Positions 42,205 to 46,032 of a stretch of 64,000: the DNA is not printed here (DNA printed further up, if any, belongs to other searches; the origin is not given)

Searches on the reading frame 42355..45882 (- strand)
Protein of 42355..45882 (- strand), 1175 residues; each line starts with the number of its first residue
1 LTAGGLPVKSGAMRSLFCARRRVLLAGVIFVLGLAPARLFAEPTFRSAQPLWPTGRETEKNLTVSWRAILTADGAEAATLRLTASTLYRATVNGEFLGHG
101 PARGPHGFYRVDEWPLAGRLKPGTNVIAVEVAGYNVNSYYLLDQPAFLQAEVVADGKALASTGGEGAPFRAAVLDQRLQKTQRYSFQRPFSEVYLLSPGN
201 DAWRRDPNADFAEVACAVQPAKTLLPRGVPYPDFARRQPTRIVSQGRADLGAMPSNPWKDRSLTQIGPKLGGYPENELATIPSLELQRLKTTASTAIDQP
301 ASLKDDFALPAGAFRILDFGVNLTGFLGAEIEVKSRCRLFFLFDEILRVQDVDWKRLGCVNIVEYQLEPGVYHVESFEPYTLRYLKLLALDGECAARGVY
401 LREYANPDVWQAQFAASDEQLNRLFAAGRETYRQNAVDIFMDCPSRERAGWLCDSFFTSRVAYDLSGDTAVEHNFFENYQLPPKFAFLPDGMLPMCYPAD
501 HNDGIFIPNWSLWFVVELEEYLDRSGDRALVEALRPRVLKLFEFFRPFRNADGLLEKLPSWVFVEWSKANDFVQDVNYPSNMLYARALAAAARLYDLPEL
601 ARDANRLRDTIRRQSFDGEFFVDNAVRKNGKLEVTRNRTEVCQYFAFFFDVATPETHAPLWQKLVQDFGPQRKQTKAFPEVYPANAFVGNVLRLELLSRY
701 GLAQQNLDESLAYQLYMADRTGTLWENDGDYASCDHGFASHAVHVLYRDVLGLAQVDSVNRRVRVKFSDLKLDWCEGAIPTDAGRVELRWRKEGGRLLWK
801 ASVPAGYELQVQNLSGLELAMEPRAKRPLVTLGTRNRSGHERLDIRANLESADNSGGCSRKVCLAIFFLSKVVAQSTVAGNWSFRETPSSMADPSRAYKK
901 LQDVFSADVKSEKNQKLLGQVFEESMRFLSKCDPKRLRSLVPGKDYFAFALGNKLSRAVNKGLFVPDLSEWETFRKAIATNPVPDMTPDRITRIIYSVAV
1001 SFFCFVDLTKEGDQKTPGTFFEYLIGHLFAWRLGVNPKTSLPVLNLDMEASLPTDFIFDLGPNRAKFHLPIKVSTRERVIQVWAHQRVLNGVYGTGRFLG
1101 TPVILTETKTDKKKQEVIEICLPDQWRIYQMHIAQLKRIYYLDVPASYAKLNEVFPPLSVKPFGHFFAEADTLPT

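Call 13: search_protein_families(library=pfam, proteins=[window:42355-45882:-], max_evalue=0.01)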
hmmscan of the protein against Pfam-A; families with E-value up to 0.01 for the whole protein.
window:42355-45882:- (1175 aa): 2 families
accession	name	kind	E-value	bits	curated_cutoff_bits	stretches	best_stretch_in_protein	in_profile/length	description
PF17389.8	Bac_rhamnosid6H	-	8.7e-17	61.8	24.5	1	412-660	4-246/339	Bacterial alpha-L-rhamnosidase 6 hairpin glycosidase domain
PF17390.7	Bac_rhamnosid_C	-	0.00015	22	22.1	1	763-811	14-61/78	Bacterial alpha-L-rhamnosidase C-terminal domain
